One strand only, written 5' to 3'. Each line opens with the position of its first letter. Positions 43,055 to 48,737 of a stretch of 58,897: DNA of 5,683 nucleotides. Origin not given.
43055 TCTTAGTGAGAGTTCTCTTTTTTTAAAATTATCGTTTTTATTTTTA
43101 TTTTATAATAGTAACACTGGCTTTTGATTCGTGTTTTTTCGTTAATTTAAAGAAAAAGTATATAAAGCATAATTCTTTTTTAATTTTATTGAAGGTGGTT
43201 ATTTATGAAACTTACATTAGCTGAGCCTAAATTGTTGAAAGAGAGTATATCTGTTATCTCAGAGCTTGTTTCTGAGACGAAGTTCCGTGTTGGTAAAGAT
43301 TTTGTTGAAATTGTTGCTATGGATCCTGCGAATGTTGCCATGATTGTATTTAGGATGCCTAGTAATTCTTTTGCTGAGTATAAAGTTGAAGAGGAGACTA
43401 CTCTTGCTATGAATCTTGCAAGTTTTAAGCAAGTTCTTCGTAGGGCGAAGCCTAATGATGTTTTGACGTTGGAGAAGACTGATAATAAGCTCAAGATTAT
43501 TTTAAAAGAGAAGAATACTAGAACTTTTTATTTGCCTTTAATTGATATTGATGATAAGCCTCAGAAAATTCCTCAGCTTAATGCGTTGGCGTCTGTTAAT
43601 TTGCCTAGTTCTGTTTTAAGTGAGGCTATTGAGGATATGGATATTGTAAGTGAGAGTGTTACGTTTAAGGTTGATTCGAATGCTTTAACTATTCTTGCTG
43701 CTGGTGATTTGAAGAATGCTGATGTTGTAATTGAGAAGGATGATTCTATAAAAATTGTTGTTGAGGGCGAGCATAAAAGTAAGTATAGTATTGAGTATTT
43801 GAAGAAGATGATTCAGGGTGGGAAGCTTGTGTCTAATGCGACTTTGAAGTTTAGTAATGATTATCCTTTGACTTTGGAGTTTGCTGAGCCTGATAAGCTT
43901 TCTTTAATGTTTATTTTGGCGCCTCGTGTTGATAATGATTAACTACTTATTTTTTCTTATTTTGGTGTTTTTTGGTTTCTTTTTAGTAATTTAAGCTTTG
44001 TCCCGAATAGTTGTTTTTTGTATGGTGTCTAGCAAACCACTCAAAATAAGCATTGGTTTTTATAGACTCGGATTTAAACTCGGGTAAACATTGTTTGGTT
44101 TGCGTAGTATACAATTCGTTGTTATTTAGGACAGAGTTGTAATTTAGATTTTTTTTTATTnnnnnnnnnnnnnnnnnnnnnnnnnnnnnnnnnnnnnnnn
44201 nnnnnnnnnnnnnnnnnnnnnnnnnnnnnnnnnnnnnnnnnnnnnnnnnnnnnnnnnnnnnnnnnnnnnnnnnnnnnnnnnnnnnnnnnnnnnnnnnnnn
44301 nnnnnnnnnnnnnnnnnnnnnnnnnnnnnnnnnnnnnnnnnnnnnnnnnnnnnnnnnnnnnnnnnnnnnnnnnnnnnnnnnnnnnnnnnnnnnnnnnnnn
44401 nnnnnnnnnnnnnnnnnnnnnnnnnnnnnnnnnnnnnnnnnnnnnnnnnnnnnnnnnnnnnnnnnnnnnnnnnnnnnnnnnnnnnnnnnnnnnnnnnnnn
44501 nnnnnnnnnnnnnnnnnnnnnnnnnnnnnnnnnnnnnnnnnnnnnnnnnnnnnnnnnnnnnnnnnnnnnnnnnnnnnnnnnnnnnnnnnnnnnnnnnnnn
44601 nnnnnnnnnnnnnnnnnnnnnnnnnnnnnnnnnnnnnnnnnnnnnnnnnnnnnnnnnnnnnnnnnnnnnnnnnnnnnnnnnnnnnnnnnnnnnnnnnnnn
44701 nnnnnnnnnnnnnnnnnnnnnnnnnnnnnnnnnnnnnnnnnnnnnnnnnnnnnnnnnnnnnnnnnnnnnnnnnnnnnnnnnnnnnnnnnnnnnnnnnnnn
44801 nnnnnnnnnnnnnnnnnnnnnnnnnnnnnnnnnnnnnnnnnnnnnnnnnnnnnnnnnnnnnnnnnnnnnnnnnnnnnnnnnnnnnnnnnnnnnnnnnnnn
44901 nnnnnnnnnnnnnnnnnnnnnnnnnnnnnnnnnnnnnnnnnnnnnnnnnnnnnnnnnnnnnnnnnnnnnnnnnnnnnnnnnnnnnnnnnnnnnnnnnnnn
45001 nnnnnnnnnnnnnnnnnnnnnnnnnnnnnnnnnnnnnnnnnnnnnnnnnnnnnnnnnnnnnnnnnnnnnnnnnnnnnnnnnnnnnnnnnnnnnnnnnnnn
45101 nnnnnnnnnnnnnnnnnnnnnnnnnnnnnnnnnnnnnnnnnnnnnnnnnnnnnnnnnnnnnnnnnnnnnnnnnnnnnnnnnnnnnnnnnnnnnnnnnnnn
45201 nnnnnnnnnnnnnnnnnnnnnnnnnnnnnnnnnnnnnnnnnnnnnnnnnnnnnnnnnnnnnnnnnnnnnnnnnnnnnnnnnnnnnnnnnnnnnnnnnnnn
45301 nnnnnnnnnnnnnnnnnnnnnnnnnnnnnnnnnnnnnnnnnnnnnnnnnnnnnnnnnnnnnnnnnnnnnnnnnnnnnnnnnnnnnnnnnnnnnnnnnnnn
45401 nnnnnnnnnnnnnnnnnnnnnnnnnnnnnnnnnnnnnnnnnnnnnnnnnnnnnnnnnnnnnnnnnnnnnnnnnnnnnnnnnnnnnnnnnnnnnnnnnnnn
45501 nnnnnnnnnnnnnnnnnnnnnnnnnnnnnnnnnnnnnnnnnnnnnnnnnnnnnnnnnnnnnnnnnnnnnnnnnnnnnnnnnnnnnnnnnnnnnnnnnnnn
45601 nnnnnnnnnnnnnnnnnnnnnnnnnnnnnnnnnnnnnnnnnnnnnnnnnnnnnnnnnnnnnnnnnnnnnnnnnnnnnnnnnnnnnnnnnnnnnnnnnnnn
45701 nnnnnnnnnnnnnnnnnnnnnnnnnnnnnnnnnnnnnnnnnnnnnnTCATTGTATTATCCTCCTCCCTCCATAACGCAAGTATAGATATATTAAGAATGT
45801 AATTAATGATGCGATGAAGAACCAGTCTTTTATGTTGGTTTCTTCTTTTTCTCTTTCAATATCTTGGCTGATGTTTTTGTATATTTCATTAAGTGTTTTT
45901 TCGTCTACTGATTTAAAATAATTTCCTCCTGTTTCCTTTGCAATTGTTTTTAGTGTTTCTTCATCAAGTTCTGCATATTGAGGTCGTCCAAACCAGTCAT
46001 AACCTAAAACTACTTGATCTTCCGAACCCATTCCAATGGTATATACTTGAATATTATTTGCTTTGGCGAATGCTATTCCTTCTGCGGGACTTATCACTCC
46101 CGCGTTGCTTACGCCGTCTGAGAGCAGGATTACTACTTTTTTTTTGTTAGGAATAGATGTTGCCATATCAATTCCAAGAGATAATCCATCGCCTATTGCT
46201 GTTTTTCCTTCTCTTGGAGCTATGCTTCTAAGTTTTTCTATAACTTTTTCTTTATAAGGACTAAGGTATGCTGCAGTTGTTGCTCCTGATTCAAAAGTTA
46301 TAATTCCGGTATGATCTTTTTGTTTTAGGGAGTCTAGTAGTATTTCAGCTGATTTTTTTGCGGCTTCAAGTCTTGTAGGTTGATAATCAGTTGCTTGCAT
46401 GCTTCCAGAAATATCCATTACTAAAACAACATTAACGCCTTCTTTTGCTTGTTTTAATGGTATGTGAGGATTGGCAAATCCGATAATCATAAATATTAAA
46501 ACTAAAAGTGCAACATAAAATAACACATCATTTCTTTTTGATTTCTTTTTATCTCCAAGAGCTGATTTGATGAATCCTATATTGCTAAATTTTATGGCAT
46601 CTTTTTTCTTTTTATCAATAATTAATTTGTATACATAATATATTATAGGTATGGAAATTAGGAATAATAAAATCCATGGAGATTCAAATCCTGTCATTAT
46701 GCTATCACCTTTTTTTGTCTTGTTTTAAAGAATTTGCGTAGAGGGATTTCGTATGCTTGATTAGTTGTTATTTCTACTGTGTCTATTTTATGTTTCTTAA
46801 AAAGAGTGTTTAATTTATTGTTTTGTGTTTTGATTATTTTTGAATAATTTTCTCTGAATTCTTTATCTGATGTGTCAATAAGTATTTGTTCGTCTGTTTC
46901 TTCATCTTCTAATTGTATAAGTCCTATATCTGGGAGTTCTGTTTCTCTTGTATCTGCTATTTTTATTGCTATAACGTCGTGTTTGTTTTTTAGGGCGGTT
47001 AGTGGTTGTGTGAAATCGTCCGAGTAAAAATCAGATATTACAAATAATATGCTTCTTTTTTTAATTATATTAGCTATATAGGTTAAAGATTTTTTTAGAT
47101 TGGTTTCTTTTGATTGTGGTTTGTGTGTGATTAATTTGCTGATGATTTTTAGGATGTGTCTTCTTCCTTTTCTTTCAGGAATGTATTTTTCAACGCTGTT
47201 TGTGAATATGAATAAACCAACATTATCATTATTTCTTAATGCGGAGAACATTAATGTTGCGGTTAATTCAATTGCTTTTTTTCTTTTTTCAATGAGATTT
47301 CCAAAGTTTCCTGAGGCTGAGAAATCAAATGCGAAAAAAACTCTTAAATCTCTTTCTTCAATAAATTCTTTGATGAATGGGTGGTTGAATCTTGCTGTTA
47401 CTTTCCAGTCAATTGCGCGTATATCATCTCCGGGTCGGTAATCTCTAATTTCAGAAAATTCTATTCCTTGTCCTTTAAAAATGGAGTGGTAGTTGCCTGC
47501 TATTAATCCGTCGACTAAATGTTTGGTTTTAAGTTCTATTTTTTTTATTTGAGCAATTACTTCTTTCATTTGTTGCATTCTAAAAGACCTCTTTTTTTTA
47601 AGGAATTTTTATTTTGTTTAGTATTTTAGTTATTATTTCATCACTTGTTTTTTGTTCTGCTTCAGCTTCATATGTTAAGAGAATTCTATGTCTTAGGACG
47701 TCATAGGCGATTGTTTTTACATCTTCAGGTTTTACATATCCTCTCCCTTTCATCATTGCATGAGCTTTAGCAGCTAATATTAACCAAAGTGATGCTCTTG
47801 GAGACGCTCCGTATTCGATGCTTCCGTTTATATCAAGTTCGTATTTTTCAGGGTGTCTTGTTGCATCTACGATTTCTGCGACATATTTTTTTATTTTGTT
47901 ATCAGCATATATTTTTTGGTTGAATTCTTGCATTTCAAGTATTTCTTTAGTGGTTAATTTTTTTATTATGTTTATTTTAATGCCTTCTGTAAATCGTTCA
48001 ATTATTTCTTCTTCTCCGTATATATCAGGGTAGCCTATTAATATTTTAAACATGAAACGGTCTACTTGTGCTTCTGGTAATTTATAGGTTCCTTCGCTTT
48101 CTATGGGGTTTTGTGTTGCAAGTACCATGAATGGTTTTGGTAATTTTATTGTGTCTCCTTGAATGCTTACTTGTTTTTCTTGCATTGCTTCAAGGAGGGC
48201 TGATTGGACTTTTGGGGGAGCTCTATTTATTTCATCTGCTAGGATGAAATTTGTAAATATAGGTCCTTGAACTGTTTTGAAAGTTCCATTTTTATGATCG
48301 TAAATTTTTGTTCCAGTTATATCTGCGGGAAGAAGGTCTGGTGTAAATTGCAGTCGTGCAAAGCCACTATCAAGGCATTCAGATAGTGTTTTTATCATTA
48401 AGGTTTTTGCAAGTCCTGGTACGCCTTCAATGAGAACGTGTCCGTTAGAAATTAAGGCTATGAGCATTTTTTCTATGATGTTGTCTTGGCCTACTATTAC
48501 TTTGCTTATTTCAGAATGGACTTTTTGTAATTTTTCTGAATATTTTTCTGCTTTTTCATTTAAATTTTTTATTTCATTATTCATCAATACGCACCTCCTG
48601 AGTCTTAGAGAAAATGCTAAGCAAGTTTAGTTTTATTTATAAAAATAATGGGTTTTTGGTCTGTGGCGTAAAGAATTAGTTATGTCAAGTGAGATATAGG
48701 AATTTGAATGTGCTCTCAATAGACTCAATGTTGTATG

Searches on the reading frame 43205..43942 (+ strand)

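Call 89: search_protein_families(library=pfam, proteins=[window:43205-43942:+], max_evalue=0.00001)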
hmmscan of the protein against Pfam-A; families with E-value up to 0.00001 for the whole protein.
window:43205-43942:+ (245 aa): 2 families
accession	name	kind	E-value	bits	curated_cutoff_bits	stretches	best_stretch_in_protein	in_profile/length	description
PF00705.23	PCNA_N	-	2.2e-15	56.9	20.3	1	4-115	5-121/127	Proliferating cell nuclear antigen, N-terminal domain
PF02747.20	PCNA_C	-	5e-12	46.6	23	1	121-240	1-127/128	Proliferating cell nuclear antigen, C-terminal domain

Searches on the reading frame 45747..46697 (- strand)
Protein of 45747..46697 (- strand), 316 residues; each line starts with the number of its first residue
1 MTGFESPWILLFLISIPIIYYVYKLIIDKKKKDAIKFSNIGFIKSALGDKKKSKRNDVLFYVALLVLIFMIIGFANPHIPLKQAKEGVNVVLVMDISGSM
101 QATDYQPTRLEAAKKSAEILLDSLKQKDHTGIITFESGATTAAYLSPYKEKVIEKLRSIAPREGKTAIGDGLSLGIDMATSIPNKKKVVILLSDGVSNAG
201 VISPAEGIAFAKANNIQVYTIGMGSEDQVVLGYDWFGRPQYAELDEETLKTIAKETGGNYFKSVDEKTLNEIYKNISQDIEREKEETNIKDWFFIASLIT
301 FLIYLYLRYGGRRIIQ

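Call 89: search_protein_families(library=pfam, proteins=[window:45747-46697:-], max_evalue=0.00001)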
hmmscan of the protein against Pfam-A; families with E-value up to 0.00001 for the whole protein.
window:45747-46697:- (316 aa): 4 families
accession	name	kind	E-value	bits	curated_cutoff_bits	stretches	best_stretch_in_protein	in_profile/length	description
PF00092.34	VWA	-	5.2e-23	82.6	23.8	1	89-274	1-173/174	von Willebrand factor type A domain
PF13519.12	VWA_2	-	1.5e-20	74.3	27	1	90-195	1-106/107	von Willebrand factor type A domain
PF07584.16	BatA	-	1.5e-12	48.2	25.9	1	1-77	1-77/77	Aerotolerance regulator N-terminal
PF01882.25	DUF58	-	4.3e-06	26.5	23.4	1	77-200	25-149/216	Protein of unknown function DUF58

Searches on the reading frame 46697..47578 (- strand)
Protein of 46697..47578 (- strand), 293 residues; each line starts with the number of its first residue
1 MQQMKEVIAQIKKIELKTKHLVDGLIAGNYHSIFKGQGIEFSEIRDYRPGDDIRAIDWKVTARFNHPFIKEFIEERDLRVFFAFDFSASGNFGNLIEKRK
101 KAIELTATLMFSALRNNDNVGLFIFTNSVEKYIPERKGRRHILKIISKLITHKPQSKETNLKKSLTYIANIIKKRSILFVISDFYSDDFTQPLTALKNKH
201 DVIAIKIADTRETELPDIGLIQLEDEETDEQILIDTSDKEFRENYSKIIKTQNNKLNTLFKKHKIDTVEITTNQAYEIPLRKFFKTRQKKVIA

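Call 89: search_protein_families(library=pfam, proteins=[window:46697-47578:-], max_evalue=0.00001)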
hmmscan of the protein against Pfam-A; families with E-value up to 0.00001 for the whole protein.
window:46697-47578:- (293 aa): 2 families
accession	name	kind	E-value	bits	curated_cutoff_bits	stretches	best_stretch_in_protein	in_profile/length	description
PF01882.25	DUF58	-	2.5e-72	243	23.4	1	43-253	1-214/216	Protein of unknown function DUF58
PF13519.12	VWA_2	-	4.4e-12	47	27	1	82-184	3-106/107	von Willebrand factor type A domain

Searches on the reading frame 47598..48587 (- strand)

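Call 89: search_protein_families(library=pfam, proteins=[window:47598-48587:-], max_evalue=0.00001)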
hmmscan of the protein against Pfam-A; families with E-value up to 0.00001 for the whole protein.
window:47598-48587:- (329 aa): 5 families
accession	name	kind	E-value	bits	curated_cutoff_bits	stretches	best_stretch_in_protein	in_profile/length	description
PF07726.17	AAA_3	-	3.1e-65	218.4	27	1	50-180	1-131/131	ATPase family associated with various cellular activities (AAA)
PF17863.7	AAA_lid_2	-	4.1e-23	81.3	22.7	1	255-322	7-74/74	AAA lid domain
PF20030.5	bpMoxR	-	8.2e-16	58.1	27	1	19-215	2-194/205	MoxR domain in the MoxR-vWA-beta-propeller ternary systems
PF07728.20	AAA_5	-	1.4e-13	51.5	22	1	50-178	1-139/139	AAA domain (dynein-related subfamily)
PF00493.29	MCM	-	4.7e-07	29.6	23.3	1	31-168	40-178/224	MCM P-loop domain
